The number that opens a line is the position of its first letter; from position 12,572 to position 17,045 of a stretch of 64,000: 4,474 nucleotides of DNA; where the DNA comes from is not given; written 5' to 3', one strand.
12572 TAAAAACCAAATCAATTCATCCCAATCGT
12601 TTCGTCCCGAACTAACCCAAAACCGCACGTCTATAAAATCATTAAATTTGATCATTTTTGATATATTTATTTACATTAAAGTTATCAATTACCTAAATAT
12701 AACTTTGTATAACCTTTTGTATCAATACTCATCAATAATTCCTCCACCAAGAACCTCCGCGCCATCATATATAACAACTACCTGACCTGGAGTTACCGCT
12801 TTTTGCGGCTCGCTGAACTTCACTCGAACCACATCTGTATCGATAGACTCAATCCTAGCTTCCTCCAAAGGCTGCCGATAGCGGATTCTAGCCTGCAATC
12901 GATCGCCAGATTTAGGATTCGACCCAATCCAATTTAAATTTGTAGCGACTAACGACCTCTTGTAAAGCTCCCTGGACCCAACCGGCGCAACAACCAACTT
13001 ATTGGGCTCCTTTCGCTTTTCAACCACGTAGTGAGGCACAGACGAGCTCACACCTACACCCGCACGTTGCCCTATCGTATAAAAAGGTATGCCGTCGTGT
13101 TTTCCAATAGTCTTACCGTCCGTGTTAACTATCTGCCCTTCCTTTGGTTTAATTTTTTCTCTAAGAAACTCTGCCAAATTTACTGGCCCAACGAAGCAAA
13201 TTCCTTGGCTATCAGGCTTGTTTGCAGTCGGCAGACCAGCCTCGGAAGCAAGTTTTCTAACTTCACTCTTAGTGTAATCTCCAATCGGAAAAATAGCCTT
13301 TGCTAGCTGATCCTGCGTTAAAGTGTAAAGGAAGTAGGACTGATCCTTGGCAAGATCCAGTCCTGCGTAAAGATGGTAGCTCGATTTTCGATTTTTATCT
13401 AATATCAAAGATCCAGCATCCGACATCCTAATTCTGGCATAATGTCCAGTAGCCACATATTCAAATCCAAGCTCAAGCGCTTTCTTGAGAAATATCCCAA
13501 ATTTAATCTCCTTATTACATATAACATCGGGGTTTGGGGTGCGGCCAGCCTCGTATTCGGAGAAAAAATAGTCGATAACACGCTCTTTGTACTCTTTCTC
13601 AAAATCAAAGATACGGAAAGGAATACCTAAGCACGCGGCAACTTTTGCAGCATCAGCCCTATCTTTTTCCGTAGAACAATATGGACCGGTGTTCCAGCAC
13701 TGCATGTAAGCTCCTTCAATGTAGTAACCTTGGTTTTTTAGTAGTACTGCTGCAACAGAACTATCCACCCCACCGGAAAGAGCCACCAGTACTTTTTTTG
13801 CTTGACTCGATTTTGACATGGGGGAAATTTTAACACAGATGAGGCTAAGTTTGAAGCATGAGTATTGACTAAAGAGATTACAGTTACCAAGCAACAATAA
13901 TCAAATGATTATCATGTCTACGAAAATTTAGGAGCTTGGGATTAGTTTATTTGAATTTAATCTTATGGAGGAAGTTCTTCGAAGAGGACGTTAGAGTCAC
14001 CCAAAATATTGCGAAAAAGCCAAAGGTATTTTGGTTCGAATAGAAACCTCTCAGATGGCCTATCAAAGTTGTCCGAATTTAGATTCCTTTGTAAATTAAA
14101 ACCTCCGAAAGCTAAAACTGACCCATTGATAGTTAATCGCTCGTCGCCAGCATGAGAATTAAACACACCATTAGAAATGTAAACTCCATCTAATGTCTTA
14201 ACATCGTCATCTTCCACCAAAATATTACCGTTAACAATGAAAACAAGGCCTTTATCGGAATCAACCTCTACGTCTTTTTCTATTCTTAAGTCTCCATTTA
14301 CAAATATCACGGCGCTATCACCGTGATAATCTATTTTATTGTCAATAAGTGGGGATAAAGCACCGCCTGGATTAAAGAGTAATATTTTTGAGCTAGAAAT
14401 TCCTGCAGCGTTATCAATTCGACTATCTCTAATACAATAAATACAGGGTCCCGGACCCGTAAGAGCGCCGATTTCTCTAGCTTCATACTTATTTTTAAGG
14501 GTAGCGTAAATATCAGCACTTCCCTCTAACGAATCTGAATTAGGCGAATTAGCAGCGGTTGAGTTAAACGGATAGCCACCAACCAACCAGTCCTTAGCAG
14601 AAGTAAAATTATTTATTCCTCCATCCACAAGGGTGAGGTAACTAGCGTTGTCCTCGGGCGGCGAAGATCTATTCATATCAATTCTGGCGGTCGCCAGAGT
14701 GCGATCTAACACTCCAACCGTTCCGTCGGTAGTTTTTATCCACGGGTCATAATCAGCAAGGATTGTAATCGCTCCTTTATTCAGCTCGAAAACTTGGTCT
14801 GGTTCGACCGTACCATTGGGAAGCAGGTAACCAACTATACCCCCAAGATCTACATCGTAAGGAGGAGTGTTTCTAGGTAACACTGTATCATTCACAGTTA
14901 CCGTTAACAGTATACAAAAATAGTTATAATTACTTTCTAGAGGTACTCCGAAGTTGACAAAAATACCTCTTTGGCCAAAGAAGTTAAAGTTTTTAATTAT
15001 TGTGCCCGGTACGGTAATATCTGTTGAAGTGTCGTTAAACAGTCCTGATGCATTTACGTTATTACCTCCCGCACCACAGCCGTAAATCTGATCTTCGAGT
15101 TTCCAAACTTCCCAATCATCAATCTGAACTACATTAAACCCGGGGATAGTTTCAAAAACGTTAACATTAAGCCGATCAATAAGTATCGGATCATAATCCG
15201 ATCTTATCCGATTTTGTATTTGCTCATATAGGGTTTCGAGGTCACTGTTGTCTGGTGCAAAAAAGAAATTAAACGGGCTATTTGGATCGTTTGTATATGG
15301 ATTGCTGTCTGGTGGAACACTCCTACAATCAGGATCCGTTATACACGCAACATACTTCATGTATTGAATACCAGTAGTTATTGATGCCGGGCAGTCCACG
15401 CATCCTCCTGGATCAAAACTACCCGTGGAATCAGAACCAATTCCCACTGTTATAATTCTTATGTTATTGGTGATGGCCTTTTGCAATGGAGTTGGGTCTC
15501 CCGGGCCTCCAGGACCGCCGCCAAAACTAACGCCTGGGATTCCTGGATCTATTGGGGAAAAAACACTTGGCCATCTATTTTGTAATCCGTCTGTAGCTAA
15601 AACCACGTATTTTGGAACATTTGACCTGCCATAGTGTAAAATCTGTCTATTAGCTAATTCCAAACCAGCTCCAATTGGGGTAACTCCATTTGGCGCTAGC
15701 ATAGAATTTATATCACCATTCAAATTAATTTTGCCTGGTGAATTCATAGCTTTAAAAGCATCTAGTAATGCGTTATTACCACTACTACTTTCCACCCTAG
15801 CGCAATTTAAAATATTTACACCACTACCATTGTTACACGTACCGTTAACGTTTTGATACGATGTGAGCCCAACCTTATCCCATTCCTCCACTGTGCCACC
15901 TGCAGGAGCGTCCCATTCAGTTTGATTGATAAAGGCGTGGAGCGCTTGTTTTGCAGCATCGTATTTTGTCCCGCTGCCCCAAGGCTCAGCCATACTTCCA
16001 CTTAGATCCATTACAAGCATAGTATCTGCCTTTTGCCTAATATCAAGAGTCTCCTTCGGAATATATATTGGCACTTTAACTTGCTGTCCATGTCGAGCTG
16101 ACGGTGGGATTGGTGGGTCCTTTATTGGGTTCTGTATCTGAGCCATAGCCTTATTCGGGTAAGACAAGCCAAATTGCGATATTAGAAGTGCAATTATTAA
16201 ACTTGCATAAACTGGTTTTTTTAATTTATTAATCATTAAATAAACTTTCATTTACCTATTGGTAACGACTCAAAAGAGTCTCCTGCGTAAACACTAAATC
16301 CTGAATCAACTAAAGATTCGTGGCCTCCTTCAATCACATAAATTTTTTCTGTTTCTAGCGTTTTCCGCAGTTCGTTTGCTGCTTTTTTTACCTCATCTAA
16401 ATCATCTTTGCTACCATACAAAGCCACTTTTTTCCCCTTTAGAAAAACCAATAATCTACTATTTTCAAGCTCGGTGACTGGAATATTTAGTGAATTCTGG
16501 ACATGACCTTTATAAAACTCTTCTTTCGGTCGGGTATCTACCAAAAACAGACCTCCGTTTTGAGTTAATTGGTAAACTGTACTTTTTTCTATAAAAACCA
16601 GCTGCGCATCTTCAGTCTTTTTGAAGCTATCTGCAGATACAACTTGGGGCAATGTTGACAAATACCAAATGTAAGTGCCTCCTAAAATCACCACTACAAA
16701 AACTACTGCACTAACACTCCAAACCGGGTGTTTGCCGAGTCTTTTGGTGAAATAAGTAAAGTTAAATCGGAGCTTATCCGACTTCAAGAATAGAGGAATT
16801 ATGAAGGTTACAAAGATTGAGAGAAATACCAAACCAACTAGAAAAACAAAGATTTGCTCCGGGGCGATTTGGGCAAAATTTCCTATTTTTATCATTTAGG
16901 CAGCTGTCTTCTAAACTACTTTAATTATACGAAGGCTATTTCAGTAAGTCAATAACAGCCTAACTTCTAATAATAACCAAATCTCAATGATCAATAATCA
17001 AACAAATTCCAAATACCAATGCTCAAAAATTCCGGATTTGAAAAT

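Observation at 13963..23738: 10-kb surface-protein operon: 1640-aa LamG-like giant and 762-aa VWA protein sharing a C-terminal module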

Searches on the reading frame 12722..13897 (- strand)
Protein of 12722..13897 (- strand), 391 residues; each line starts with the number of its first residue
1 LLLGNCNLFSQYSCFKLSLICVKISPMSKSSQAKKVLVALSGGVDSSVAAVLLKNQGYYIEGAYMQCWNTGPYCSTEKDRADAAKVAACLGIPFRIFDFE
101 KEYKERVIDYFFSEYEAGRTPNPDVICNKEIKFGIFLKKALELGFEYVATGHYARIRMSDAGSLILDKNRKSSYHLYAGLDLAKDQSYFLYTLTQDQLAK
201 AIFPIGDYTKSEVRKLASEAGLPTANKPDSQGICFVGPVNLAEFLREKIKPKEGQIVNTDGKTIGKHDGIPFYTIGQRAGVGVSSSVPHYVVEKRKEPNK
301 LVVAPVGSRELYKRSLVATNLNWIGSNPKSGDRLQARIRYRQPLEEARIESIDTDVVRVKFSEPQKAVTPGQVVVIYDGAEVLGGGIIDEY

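Call 15: search_protein_families(library=pfam, proteins=[window:12722-13897:-], max_evalue=0.001)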
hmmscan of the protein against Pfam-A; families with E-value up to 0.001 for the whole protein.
window:12722-13897:- (391 aa): 6 families
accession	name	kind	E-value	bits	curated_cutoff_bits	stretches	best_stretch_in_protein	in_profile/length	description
PF03054.22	tRNA_Me_trans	-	5.6e-77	258.4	20.6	1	34-237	1-201/202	tRNA methyl transferase HUP domain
PF20258.4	tRNA_Me_trans_C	-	4.3e-23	81.9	20.6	1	314-388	2-77/77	Aminomethyltransferase beta-barrel domain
PF20259.3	tRNA_Me_trans_M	-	5.1e-19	68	27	1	243-304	2-65/66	tRNA methyl transferase PRC-barrel domain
PF02540.23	NAD_synthase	-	1.4e-08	34.6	21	1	27-104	12-86/242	NAD synthase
PF24167.1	DUF7411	-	9.9e-05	22.4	28.7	1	35-111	2-70/194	Family of unknown function (DUF7411)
PF02568.20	ThiI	-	0.00021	21.4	20.5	1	33-105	3-78/197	Thiamine biosynthesis protein (ThiI)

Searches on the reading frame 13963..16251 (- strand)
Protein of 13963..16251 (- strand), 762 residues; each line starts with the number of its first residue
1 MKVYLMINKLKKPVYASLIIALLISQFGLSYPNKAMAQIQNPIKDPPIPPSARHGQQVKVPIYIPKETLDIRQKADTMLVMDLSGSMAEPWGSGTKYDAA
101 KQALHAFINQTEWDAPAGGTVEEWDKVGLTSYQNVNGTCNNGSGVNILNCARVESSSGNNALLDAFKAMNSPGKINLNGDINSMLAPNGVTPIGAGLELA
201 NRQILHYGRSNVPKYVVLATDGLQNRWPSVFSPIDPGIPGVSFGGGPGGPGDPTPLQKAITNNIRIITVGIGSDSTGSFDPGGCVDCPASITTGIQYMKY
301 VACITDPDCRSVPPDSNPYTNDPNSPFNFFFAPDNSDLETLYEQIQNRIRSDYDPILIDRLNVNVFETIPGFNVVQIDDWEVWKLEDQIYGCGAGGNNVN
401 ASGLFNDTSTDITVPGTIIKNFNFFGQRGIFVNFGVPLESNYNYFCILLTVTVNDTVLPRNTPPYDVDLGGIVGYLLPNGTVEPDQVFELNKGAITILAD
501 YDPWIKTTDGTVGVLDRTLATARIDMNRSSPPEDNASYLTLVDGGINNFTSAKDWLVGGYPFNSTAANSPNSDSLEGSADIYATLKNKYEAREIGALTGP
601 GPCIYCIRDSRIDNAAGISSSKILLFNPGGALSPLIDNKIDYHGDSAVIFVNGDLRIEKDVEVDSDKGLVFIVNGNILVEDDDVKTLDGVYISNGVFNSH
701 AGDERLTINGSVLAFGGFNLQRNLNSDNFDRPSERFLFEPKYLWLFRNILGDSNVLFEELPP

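Call 4: search_protein_families(library=pfam, proteins=[window:13963-16251:-], max_evalue=0.1)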
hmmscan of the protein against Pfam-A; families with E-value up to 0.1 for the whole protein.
window:13963-16251:- (762 aa): 2 families
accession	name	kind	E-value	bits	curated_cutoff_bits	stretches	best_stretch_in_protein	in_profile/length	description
PF13519.12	VWA_2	-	2.8e-07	31.6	27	1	77-132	1-45/107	von Willebrand factor type A domain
PF00092.34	VWA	-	0.00013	22.7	23.8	1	170-275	57-143/174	von Willebrand factor type A domain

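Call 8: search_protein_families(library=ncbifam, proteins=[window:13963-16251:-], max_evalue=0.1)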
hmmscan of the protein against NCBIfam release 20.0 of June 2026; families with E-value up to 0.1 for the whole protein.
window:13963-16251:- (762 aa): 1 family
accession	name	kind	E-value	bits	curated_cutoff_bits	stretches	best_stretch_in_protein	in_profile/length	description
NF033757.1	gliding_CglB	equivalog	0.00052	19.1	200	0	124-225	102-201/402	adventurous gliding motility lipoprotein CglB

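Call 9: find_homologous_proteins(query=window:13963-16251:-)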
Query window:13963-16251:- (762 aa): 4 proteins with E <= 0.001 among 8000 candidates.
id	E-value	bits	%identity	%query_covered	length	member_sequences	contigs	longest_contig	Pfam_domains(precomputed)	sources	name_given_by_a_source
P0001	0.0e+0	1747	100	99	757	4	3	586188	PF13519.13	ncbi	ncbi:MAG: vWA domain-containing protein [Candidatus Woykebacteria bacterium]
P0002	7.7e-142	492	41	79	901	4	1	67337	-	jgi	-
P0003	1.1e-86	310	40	49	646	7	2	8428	PF00092.35,PF13519.13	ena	-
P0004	5.0e-39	152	27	99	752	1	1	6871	PF00092.35,PF13519.13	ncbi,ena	-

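Call 21: find_encoding_contigs(protein=P0002, flank=10000, max_places=3)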
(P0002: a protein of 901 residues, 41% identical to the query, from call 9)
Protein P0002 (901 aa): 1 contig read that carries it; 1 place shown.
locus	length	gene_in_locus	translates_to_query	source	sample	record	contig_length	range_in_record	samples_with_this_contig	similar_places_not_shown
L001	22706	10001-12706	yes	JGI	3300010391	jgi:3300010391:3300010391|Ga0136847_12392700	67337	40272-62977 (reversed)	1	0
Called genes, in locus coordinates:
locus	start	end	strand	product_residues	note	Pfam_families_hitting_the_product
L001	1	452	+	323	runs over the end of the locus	-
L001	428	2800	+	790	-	-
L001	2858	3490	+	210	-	PF00156:Pribosyltran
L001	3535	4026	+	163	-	-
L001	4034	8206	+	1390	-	-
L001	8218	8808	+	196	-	PF01569:PAP2 (weak)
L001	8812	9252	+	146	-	-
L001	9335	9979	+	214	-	PF00581:Rhodanese (weak)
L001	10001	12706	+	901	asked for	-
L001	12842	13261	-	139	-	PF05635:23S_rRNA_IVP, PF22296:bAvd (weak)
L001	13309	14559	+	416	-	PF00733:Asn_synthase (weak), PF02540:NAD_synthase (faint), PF03054:tRNA_Me_trans, PF20259:tRNA_Me_trans_M, PF20258:tRNA_Me_trans_C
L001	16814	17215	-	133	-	-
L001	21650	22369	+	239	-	-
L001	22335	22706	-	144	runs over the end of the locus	-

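Call 22: find_encoding_contigs(protein=P0004, flank=10000, max_places=3)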
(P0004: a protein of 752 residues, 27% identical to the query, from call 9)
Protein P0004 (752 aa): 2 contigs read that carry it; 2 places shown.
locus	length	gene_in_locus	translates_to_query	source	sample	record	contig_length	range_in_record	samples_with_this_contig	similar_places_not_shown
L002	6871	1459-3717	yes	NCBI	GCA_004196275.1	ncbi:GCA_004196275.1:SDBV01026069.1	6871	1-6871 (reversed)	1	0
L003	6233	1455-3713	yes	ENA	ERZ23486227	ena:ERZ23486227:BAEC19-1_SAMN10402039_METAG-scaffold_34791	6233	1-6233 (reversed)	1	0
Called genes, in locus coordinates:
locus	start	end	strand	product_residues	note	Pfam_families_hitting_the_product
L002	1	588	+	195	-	?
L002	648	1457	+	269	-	-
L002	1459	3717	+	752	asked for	PF00092:VWA, PF13519:VWA_2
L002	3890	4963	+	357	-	PF02540:NAD_synthase (weak), PF03054:tRNA_Me_trans, PF20259:tRNA_Me_trans_M, PF20258:tRNA_Me_trans_C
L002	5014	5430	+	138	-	-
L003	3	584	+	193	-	?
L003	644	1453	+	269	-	-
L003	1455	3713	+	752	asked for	PF00092:VWA, PF13519:VWA_2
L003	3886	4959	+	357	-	PF02540:NAD_synthase (weak), PF03054:tRNA_Me_trans, PF20259:tRNA_Me_trans_M, PF20258:tRNA_Me_trans_C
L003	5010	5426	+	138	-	-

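Call 23: find_encoding_contigs(protein=P0003, flank=10000, max_places=3)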
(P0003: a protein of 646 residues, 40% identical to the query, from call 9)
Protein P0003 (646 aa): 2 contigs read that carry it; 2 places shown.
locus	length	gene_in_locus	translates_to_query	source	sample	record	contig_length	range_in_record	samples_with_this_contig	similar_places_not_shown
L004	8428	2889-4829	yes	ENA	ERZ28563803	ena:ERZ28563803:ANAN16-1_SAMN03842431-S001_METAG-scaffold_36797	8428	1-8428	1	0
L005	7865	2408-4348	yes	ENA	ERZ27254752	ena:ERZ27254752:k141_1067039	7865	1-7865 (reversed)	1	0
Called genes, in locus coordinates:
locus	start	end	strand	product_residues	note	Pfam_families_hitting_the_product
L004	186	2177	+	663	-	PF07705:CARDB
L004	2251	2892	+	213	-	PF00581:Rhodanese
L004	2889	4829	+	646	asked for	PF13519:VWA_2 (faint), PF00092:VWA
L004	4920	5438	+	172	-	-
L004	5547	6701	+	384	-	PF02540:NAD_synthase (faint), PF03054:tRNA_Me_trans, PF20259:tRNA_Me_trans_M, PF20258:tRNA_Me_trans_C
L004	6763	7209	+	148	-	-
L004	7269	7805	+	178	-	PF00581:Rhodanese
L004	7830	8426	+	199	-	?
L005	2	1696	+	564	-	?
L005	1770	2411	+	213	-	PF00581:Rhodanese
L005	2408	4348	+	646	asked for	PF13519:VWA_2 (faint), PF00092:VWA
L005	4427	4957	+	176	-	-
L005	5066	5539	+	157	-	PF02540:NAD_synthase (faint), PF03054:tRNA_Me_trans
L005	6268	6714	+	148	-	-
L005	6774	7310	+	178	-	PF00581:Rhodanese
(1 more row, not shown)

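Call 66: search_protein_families(library=ncbifam, proteins=[P0002, P0004], max_evalue=1)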
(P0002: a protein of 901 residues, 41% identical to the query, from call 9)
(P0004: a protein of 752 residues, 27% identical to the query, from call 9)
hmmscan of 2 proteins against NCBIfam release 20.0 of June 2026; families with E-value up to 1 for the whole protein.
P0002 (901 aa): 0 families

P0004 (752 aa): 2 families
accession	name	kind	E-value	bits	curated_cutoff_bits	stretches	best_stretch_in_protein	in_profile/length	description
NF047508.1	VWA_BatA_Lepto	exception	0.0011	18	380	1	71-244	86-230/315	VWA domain-containing protein BatA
NF010238.0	PRK13685.1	subfamily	0.046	12.8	432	1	71-150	94-162/335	hypothetical protein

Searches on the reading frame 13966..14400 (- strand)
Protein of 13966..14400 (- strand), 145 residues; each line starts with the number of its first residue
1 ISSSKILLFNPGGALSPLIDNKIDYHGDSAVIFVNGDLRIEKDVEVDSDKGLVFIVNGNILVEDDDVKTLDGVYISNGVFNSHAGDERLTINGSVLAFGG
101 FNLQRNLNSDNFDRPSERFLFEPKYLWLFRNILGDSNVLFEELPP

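Call 40: find_related_loci(query=A5, collection=genome_contigs, flank=10000)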
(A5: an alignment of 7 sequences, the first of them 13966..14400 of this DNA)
Query A5 (145 aa) in genome_contigs; peptide patterns used: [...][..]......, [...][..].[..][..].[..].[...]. (x = any residue, [..] = any of these).
33 stretches matched a pattern; 3 encode a relative of the query (tblastn E <= 1e-3); 3 distinct loci.
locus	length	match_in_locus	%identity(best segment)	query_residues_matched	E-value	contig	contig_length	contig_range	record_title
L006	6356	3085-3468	42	24-145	3e-30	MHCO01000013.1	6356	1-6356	MAG: Candidatus Woykebacteria bacterium GWB1_45_5 gwb1_scaffold_12882, whole genome shotgun sequence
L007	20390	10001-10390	41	21-145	9e-28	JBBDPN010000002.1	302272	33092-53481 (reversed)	MAG: Candidatus Woykebacteria bacterium isolate LejiaB_43_27 Lejia_B_33_length_302272_cov_16, whole genome shotgun seque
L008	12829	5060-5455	27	27-136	4e-8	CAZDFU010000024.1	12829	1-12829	MAG TPA_asm: uncultured Gammaproteobacteria bacterium isolate binchicken_co251_985 genome assembly, contig: NODE_6783_le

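Call 69: find_related_loci(query=A5, collection=metagenome_contigs, flank=8000)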
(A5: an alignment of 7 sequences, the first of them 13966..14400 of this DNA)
Query A5 (145 aa) in metagenome_contigs; peptide patterns used: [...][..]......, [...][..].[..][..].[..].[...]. (x = any residue, [..] = any of these).
94 stretches matched a pattern; 16 encode a relative of the query (tblastn E <= 1e-3); 16 distinct loci.
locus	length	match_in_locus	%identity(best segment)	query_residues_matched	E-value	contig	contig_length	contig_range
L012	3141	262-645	49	7-145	1e-36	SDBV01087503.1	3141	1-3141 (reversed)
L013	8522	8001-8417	45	25-145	1e-33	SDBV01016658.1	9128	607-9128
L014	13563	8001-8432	40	22-145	1e-30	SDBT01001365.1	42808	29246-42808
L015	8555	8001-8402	39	25-145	4e-30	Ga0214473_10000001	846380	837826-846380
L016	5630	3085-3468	42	24-145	7e-30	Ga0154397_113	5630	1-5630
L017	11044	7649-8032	42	24-145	7e-30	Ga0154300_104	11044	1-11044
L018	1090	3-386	42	30-145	2e-28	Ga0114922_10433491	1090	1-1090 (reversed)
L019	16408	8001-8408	39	25-145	6e-28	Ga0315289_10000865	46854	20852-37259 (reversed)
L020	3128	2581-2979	38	25-145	2e-24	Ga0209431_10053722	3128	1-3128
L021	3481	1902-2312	36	25-145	7e-24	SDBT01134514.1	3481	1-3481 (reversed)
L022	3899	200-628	36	25-145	1e-23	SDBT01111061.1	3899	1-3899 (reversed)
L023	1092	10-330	41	45-145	5e-23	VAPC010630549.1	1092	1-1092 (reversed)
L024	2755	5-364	39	40-145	6e-19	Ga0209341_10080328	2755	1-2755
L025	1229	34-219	55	86-145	3e-17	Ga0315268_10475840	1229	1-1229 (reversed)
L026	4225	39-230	50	86-145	3e-13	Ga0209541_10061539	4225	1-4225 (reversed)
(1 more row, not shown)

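Call 93: find_related_loci(query=A5, collection=viral_contigs, flank=5000)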
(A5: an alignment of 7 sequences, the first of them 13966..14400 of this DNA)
Query A5 (145 aa) in viral_contigs; peptide patterns used: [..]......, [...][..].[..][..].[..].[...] (x = any residue, [..] = any of these).
72 stretches matched a pattern, but none encodes a relative of the query by tblastn (E <= 1e-3).

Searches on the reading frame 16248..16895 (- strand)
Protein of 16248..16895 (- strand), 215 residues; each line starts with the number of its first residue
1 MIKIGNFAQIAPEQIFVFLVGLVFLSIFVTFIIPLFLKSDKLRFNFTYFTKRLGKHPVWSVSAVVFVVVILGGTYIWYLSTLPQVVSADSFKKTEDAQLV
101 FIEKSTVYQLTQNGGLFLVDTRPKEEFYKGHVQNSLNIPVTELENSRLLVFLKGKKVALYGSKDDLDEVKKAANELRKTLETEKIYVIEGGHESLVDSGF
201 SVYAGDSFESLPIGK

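Call 4: search_protein_families(library=pfam, proteins=[window:16248-16895:-], max_evalue=0.1)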
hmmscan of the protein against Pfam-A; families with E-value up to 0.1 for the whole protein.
window:16248-16895:- (215 aa): 5 families
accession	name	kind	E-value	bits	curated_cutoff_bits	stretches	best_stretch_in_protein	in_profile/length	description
PF00581.25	Rhodanese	-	1.4e-08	35.5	22.2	1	106-194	4-98/102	Rhodanese-like domain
PF07950.16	MCP1_TM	-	0.025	15.7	22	1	23-70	3-50/105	MDM10-complementing protein 1, transmembrane domain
PF20517.3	TMEM127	-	0.038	14.5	25.3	1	16-116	10-103/113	Transmembrane protein 127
PF02687.27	FtsX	-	0.087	13.3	25.5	0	7-78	44-114/120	FtsX-like permease C-terminal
PF14593.12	PH_3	-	0.089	13.2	25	0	101-179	25-101/104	PH domain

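Call 8: search_protein_families(library=ncbifam, proteins=[window:16248-16895:-], max_evalue=0.1)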
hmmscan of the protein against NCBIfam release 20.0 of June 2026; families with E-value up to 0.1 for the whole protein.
window:16248-16895:- (215 aa): 7 families
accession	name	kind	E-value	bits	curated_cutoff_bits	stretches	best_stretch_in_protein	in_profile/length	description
NF008750.0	PRK11784.1-2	equivalog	0.00092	18.4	241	1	106-142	6-42/346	tRNA 2-selenouridine(34) synthase MnmH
NF006444.0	PRK08762.1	equivalog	0.0014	17.4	449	1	107-202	22-114/387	molybdopterin-synthase adenylyltransferase MoeB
NF045694.1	seleno_TsoB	exception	0.0015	16.7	805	1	66-147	7-93/572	rhodanese/DsbD fusion-like selenoprotein TsoB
NF045521.1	rhoda_near_glyco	subfamily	0.018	14.8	145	1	98-162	16-78/144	rhodanese homology domain-containing protein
TIGR03167.1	tRNA_sel_U_synt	equivalog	0.028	13.8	219.75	1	118-142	5-29/311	tRNA 2-selenouridine(34) synthase MnmH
TIGR02981.1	phageshock_pspE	exception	0.055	13.8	126.3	1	117-146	20-49/101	thiosulfate sulfurtransferase PspE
NF001195.0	PRK00162.1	equivalog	0.078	13.3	102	0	101-153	6-53/108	thiosulfate sulfurtransferase GlpE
